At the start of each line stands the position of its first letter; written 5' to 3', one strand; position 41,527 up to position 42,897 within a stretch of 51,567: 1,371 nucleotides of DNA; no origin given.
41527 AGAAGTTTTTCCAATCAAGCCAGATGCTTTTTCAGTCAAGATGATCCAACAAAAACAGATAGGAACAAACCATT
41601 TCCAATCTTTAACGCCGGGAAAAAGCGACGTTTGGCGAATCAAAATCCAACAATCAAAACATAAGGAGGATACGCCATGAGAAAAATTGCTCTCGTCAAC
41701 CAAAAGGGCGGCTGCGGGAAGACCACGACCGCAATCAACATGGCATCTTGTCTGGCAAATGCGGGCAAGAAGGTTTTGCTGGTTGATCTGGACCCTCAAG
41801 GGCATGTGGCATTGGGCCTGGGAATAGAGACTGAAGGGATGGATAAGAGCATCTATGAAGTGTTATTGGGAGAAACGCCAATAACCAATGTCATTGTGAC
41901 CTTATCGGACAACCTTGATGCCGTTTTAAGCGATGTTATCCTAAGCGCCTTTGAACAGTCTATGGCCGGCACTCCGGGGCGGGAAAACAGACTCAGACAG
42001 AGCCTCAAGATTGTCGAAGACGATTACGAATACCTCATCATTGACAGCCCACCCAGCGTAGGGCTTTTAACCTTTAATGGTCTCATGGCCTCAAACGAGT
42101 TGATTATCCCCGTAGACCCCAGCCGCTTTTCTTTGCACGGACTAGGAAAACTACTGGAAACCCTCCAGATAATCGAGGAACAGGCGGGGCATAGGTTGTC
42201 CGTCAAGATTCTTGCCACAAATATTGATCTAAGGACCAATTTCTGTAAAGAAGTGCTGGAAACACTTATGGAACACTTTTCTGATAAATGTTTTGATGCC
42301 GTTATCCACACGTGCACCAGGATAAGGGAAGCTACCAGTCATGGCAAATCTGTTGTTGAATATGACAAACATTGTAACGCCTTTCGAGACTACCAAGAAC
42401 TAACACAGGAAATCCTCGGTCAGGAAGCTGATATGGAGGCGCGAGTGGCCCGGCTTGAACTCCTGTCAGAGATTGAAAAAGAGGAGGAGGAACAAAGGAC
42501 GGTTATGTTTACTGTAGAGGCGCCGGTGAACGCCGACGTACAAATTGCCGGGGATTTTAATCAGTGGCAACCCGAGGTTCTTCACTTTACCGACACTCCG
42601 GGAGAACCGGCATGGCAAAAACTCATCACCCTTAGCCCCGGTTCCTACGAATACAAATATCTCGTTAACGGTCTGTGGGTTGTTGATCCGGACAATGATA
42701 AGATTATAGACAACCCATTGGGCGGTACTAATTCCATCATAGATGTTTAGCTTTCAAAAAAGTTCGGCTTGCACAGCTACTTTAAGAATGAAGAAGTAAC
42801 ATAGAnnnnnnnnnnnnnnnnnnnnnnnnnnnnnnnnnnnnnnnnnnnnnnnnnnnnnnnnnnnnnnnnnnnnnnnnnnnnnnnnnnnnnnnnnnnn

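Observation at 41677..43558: ParA-type positioning ATPase fused to a glycogen/glycan-binding CBM48 domain, with an unknown partner gene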

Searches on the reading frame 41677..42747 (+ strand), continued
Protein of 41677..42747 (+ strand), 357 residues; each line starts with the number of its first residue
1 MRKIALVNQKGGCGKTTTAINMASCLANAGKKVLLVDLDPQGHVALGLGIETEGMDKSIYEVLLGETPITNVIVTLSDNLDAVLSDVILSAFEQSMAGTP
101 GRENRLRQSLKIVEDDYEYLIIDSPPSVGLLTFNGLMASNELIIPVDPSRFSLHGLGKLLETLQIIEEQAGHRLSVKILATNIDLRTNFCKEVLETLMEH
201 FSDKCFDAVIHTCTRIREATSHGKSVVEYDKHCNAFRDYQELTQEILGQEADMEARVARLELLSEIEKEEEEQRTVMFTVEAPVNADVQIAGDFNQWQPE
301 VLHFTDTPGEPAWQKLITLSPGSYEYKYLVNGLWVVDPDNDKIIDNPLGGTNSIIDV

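Call 52: list_cluster_members(proteins=[P0186, P0135, P0197, P0171, P0138])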
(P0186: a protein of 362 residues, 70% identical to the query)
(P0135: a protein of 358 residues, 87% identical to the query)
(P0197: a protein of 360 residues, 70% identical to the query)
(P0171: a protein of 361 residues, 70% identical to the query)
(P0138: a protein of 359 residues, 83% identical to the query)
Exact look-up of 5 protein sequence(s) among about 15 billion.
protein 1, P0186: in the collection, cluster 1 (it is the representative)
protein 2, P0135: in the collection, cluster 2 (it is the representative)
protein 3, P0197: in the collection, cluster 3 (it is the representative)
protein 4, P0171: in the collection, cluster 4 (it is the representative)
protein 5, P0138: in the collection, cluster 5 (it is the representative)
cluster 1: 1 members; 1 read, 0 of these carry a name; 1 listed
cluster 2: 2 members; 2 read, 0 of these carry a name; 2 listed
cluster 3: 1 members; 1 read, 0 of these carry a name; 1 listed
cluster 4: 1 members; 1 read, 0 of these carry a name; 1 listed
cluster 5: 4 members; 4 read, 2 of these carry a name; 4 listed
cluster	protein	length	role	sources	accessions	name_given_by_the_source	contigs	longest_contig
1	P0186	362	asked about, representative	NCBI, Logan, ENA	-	-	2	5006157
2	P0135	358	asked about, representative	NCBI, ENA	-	-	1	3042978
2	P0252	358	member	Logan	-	-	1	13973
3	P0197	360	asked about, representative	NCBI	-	-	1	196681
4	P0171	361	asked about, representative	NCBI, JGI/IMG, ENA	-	-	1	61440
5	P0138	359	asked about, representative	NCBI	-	-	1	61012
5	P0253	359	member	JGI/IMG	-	chromosome partitioning protein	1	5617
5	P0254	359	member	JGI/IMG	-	chromosome partitioning protein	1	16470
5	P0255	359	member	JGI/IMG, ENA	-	-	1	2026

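Call 53: find_encoding_contigs(protein=P0186, flank=8000, max_places=1)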
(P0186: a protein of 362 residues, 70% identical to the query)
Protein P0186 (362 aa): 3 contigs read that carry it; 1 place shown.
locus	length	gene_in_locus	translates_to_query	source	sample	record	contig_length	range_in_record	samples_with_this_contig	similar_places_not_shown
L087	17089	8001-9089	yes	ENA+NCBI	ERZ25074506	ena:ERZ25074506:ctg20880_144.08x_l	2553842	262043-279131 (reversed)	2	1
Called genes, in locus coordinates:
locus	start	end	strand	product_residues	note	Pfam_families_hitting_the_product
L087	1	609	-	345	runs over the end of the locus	PF21016:RlmN_N, PF04055:Radical_SAM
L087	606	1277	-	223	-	PF02390:Methyltransf_4, PF08242:Methyltransf_12 (faint), PF13649:Methyltransf_25 (weak)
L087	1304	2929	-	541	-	PF01343:Peptidase_S49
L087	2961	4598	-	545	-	PF13519:VWA_2 (faint), PF27098:Rv0959_3rd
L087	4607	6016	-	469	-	PF07728:AAA_5 (faint)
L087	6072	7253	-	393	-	PF03477:ATP-cone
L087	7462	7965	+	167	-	PF00376:MerR (weak), PF13411:MerR_1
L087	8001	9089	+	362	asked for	PF00142:Fer4_NifH (weak), PF01656:CbiA, PF02374:ArsA_ATPase (weak), PF06564:CBP_BcsQ, PF09140:MipZ (weak), PF10609:ParA (weak), PF13614:AAA_31, PF16561:AMPK1_CBM, +1 more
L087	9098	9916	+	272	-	-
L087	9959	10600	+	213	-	-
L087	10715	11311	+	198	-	PF04545:Sigma70_r4 (faint), PF04542:Sigma70_r2, PF08281:Sigma70_r4_2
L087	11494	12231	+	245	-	-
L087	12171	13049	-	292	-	PF07264:EI24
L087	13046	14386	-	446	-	PF02878:PGM_PMM_I, PF02879:PGM_PMM_II, PF02880:PGM_PMM_III, PF00408:PGM_PMM_IV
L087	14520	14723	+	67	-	PF02416:TatA_B_E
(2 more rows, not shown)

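Call 54: find_encoding_contigs(protein=P0135, flank=8000, max_places=1)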
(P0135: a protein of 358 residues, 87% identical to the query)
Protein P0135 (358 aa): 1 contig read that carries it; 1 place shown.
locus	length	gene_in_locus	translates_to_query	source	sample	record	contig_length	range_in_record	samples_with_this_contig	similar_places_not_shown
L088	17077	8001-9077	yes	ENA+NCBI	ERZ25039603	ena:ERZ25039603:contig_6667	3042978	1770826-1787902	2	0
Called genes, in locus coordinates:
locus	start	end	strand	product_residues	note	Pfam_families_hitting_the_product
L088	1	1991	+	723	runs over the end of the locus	PF01464:SLT, PF01476:LysM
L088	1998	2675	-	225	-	PF00149:Metallophos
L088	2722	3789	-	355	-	PF21016:RlmN_N, PF04055:Radical_SAM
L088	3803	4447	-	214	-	PF02390:Methyltransf_4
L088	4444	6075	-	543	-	PF01343:Peptidase_S49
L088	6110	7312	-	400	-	PF06414:Zeta_toxin (faint), PF03477:ATP-cone (weak)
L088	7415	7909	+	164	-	PF13411:MerR_1, PF00376:MerR (faint)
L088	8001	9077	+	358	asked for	PF00142:Fer4_NifH (weak), PF01656:CbiA, PF06564:CBP_BcsQ, PF09140:MipZ (weak), PF10609:ParA (weak), PF13614:AAA_31, PF09140:MipZ (weak), PF16561:AMPK1_CBM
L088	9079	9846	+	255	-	-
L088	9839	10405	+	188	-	-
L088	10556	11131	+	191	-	PF04542:Sigma70_r2, PF08281:Sigma70_r4_2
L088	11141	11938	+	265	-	PF05448:AXE1 (faint), PF12146:Hydrolase_4 (faint), PF01738:DLH (weak)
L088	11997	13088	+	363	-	PF13624:SurA_N_3 (weak), PF13462:Thioredoxin_4, PF13098:Thioredoxin_2, PF01323:DSBA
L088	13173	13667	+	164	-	-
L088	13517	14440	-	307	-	PF02878:PGM_PMM_I (faint), PF02879:PGM_PMM_II (weak)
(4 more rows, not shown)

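Call 63: search_protein_families(library=ncbifam, proteins=[L082:7235-8122:+, L084:7088-8155:+, L074:7089-7946:+, L029:4476-5459:+, L005:7160-8095:+, L058:5464-6273:+, L074:7940-8734:+, L001:7885-8493:+], max_evalue=0.01)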
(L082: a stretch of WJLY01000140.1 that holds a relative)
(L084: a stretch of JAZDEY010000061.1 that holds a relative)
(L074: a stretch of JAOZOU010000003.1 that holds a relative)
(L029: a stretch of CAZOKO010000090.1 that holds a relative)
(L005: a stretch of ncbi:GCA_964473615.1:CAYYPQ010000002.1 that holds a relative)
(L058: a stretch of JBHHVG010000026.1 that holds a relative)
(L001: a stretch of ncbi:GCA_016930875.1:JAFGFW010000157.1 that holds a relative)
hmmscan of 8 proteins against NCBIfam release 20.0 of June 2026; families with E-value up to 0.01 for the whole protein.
L082:7235-8122:+ (296 aa): 10 families
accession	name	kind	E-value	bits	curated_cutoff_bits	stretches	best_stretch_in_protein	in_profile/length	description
TIGR03815.1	CpaE_hom_Actino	equivalog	1.5e-06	27.6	154.45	1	34-80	104-151/340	septum site-determining protein Ssd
NF041546.1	ParA_partition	equivalog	1.6e-06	27.8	180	1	48-80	6-39/203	ParA family partition ATPase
TIGR01969.1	minD_arch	subfamily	0.00011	21.5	201.75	0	45-89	4-49/251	cell division ATPase MinD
NF053621.1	ATPseBagBMYCTU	equivalog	0.00051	19.2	521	0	172-234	243-304/371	ATPase BagB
NF041136.1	MrpORP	equivalog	0.0006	19.2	450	1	43-90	7-55/365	iron-sulfur cluster carrier protein MrpORP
TIGR03371.1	cellulose_yhjQ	equivalog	0.00076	19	157.85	1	43-91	3-51/246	cellulose biosynthesis protein BcsQ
TIGR03018.1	pepcterm_TyrKin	hypoth_equivalog_domain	0.0012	18.2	230.65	1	37-93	31-89/207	XrtA-associated tyrosine autokinase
TIGR01968.1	minD_bact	equivalog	0.0016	17.8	212.9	1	42-90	2-51/261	septum site-determining protein MinD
NF008669.0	PRK11670.1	equivalog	0.0018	17.2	348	1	42-90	108-157/369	iron-sulfur cluster carrier protein ApbC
NF053622.1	ATPseBagAMYCTU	equivalog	0.0019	17.7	400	1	37-74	3-39/325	ATPase BagA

L084:7088-8155:+ (356 aa): 7 families
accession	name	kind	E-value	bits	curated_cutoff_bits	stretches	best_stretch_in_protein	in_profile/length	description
TIGR03371.1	cellulose_yhjQ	equivalog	2e-06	27.4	157.85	1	187-319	107-235/246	cellulose biosynthesis protein BcsQ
TIGR01969.1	minD_arch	subfamily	7.5e-06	25.3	201.75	0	67-103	3-39/251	cell division ATPase MinD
TIGR01968.1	minD_bact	equivalog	2.4e-05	23.8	212.9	1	67-103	4-40/261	septum site-determining protein MinD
NF041546.1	ParA_partition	equivalog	0.00011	21.9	180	0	190-259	70-143/203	ParA family partition ATPase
NF008669.0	PRK11670.1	equivalog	0.0004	19.4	348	1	67-134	110-176/369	iron-sulfur cluster carrier protein ApbC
NF041136.1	MrpORP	equivalog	0.00061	19.2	450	1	67-113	8-54/365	iron-sulfur cluster carrier protein MrpORP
TIGR03815.1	CpaE_hom_Actino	equivalog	0.0027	16.9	154.45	0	187-244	213-267/340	septum site-determining protein Ssd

L074:7089-7946:+ (286 aa): 11 families
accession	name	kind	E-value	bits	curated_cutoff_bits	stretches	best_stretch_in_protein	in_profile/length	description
NF041546.1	ParA_partition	equivalog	8.5e-08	32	180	1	50-201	2-144/203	ParA family partition ATPase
TIGR01968.1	minD_bact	equivalog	0.00012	21.5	212.9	1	48-85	2-39/261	septum site-determining protein MinD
NF053622.1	ATPseBagAMYCTU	equivalog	0.00023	20.7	400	1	51-82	10-41/325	ATPase BagA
NF010423.0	PRK13849.1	equivalog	0.00046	19.6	313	1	48-86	2-40/231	conjugal transfer ATPase VirC1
TIGR01969.1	minD_arch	subfamily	0.00087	18.5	201.75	1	48-85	1-38/251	cell division ATPase MinD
NF041136.1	MrpORP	equivalog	0.00097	18.5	450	1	49-82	7-40/365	iron-sulfur cluster carrier protein MrpORP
TIGR04291.1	arsen_driv_ArsA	equivalog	0.00099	17.9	650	1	50-87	322-359/565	arsenical pump-driving ATPase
TIGR03453.1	partition_RepA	equivalog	0.0018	17.2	348.45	0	48-86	105-144/387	plasmid partitioning protein RepA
NF010443.0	PRK13869.1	subfamily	0.0021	16.9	446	0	131-166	245-280/405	plasmid-partitioning protein RepA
NF008079.0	PRK10818.1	equivalog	0.0032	16.9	508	1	48-82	3-37/270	septum site-determining protein MinD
NF008669.0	PRK11670.1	equivalog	0.0054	15.7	348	0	47-84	107-144/369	iron-sulfur cluster carrier protein ApbC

L029:4476-5459:+ (328 aa): 14 families
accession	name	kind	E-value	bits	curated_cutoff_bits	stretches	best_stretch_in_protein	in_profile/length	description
TIGR01969.1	minD_arch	subfamily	1.5e-21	76.7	201.75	1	61-301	1-232/251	cell division ATPase MinD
TIGR01968.1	minD_bact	equivalog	1.1e-11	44.6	212.9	1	61-300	2-237/261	septum site-determining protein MinD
TIGR03018.1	pepcterm_TyrKin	hypoth_equivalog_domain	6.3e-09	35.5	230.65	1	58-227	33-204/207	XrtA-associated tyrosine autokinase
NF008669.0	PRK11670.1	equivalog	2.2e-08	33.4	348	1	55-108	101-155/369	iron-sulfur cluster carrier protein ApbC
NF041136.1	MrpORP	equivalog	4e-07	29.6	450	1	62-114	7-59/365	iron-sulfur cluster carrier protein MrpORP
TIGR01007.1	eps_fam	subfamily_domain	1e-06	28.4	108.05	1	60-241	17-199/204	polysaccharide biosynthesis tyrosine autokinase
TIGR03029.1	EpsG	equivalog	1.9e-06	27.2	313.8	1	40-179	84-222/274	chain length determinant protein tyrosine kinase EpsG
TIGR03371.1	cellulose_yhjQ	equivalog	2e-05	24.2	157.85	1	62-298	3-240/246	cellulose biosynthesis protein BcsQ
NF033200.1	F430_CfbC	exception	0.00021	20.7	402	1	68-302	8-241/260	Ni-sirohydrochlorin a,c-diamide reductive cyclase ATP-dependent reductase subunit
TIGR01287.1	nifH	equivalog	0.00022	20.7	394.35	0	63-133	3-72/275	nitrogenase iron protein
NF047398.1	AAA_KGGVGR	domain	0.00027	21.3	90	1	63-128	5-73/190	KGGVGR-motif variant AAA ATPase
NF041546.1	ParA_partition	equivalog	0.00045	19.8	180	1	63-98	2-37/203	ParA family partition ATPase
NF040564.1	SCO2523_fam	equivalog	0.0024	17.2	200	1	65-114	5-54/305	SCO2523 family variant P-loop protein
NF008079.0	PRK10818.1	equivalog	0.0054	16.1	508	0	60-111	2-53/270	septum site-determining protein MinD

L005:7160-8095:+ (312 aa): 3 families
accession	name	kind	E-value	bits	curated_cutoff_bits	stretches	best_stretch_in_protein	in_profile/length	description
NF041136.1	MrpORP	equivalog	8e-05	22.1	450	0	75-110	19-54/365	iron-sulfur cluster carrier protein MrpORP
TIGR01969.1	minD_arch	subfamily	0.00021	20.6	201.75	0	233-292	177-235/251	cell division ATPase MinD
NF041546.1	ParA_partition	equivalog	0.0027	17.3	180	0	152-217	70-137/203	ParA family partition ATPase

L058:5464-6273:+ (270 aa): 0 families

L074:7940-8734:+ (265 aa): 0 families

L001:7885-8493:+ (203 aa): 0 families

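Call 64: search_protein_families(library=padloc, proteins=[window:41677-42747:+, L082:7235-8122:+, L084:7088-8155:+, L074:7940-8734:+, L001:7885-8493:+, L030:7180-7854:+, L001:5746-5949:+], max_evalue=0.01)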
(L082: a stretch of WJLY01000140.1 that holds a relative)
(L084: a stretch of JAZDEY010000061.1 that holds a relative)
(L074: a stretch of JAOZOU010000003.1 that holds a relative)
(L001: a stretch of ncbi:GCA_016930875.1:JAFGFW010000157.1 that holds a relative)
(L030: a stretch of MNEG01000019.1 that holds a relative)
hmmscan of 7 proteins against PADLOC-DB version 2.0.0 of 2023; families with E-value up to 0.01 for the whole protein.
window:41677-42747:+ (357 aa): 3 families
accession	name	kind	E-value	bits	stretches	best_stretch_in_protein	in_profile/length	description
PDLC04559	PDC-M28B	-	3.1e-07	27.8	1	3-39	130-166/438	-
PDLC04140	mad8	-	7.6e-05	20.4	1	2-240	27-164/314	mads_8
PDLC04560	PDC-M28B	-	9.7e-05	19.9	1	2-60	15-74/327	-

L082:7235-8122:+ (296 aa): 0 families

L084:7088-8155:+ (356 aa): 0 families

L074:7940-8734:+ (265 aa): 0 families

L001:7885-8493:+ (203 aa): 0 families

L030:7180-7854:+ (225 aa): 0 families

L001:5746-5949:+ (68 aa): 0 families

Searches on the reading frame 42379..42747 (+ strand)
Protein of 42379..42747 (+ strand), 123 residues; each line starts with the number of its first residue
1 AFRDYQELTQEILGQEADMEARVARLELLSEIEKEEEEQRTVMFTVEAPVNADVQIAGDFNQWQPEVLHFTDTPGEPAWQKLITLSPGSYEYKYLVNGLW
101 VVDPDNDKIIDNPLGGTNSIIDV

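Call 20: search_solved_structures(query=window:42445-42747:+, max_evalue=1, show_alignments=2)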
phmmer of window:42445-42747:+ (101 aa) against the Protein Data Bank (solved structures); distinct sequences matched with E-value up to 1: 26.
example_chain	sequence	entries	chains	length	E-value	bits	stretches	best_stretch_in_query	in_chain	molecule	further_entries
1z0m_A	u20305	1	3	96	2.8e-06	30.6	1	29-101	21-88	5'-AMP-activated protein kinase, beta-1 subunit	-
4yef_A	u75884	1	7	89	3e-06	30.5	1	30-101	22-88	5'-AMP-activated protein kinase subunit beta-1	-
1z0n_A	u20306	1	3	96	3.1e-06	30.4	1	29-101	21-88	5'-AMP-activated protein kinase, beta-1 subunit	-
5ot1_A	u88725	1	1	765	3.1e-06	30.4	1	31-85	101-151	Pullulanase type II, GH13 family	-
4y0g_A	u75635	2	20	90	3.5e-06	30.2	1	30-100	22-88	5'-AMP-activated protein kinase subunit beta-2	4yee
2f15_A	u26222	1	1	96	3.7e-06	30.2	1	29-100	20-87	5'-AMP-activated protein kinase, beta-2 subunit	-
2lu3_A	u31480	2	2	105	4e-06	30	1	29-100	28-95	5'-AMP-activated protein kinase subunit beta-2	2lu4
6e4t_B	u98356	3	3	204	1.5e-05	28.2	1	29-101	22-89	5'-AMP-activated protein kinase subunit beta-1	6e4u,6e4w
4qfg_B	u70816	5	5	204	2e-05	27.8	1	29-101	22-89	5'-AMP-activated protein kinase subunit beta-1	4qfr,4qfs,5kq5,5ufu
6b2e_B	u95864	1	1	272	2.4e-05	27.6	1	29-100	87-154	5'-AMP-activated protein kinase subunit beta-2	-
4rer_B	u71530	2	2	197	2.8e-05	27.3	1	30-100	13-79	5'-AMP-activated protein kinase subunit beta-2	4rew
7jhg_B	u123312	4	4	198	2.9e-05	27.3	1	30-100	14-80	5'-AMP-activated protein kinase subunit beta-2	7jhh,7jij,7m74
5t5t_B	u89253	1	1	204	3.2e-05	27.2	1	29-101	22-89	5'-AMP-activated protein kinase subunit beta-1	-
6c9f_B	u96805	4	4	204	4e-05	26.8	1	30-101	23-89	5'-AMP-activated protein kinase subunit beta-1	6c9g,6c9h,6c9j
4zhx_B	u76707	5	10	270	4.3e-05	26.8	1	29-101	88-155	5'-AMP-activated protein kinase subunit beta-1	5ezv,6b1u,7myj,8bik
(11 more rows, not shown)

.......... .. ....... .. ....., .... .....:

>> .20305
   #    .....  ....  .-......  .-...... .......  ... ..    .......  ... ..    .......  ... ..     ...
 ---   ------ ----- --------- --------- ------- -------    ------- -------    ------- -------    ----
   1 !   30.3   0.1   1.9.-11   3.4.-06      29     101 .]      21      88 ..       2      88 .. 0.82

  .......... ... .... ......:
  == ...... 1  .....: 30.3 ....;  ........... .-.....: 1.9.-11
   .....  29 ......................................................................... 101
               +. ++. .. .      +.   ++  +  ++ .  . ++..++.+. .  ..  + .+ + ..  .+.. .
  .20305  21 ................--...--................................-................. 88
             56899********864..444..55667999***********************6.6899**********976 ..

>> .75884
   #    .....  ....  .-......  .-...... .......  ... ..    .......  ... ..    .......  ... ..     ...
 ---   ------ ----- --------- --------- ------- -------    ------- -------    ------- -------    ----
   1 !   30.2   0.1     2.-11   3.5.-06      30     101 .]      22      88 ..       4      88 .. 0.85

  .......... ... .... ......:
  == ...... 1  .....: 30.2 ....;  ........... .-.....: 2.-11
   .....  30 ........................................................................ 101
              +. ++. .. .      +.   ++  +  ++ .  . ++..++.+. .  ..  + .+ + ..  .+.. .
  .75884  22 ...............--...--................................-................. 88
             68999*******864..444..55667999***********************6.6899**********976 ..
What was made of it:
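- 42496..42747 (+): CBM48 / AMPK-beta-type glycogen-binding module (res 274-357). PDB AMPK beta CBMs match at E about 3e-6 (call 20).
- On CBM48 / AMPK1_CBM glycogen-binding modules: By the HMMER alignment in call 20 these correspond to W297, K327, W334 and N352.
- Checked: A sequence search of the PDB with the C-terminal 101 aa hits AMPK beta1/beta2 CBMs (E about 3e-6), a pullulanase, LSF1, SEX4 and GlgB (call 20).
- The best PDB sequence matches are the AMPK beta glycogen-binding modules, then starch and glycogen enzymes and phosphatases (call 20). The closest homologues of the CBM are the regulatory AMPK beta modules (call 20). The single exception ranks last, at E 0.96 (call 20).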

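Call 68: search_protein_representatives(protein=window:42379-42747:+)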
Query: 123 residues. Proteins with E-value up to 0.001 (for the whole library): 6634; up to 1e-10: 821; up to 1e-30: 71. The best 150 are listed.
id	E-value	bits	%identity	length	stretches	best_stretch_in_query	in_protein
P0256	4.3e-87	304.5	30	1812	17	40-112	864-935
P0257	1.3e-67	241.6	36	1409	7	43-123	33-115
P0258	8.5e-64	229.3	36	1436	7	29-119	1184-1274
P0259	2.7e-56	205.1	35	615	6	44-121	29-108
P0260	5.4e-55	200.9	40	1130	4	54-123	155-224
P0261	2.2e-52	192.4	39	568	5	24-106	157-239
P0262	2.8e-50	185.7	36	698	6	41-103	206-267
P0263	1.7e-49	183.1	38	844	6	53-116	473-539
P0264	1.9e-46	173.3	40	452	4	51-123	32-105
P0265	1.4e-45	170.5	36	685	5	29-111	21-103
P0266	5.1e-45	168.7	37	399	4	54-122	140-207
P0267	1.2e-44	167.5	36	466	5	40-121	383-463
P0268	1.4e-41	157.6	36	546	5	50-121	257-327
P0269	1.6e-41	157.4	40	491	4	48-122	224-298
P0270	1.2e-40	154.6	32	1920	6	31-120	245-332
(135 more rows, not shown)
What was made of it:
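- AMPK-beta-type modules are very widespread in bacterial multi-repeat proteins of unknown function (call 68).
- Tried and rejected: A search of 1.84 billion representatives with the C-terminal 123 aa (call 68) was uninformative.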
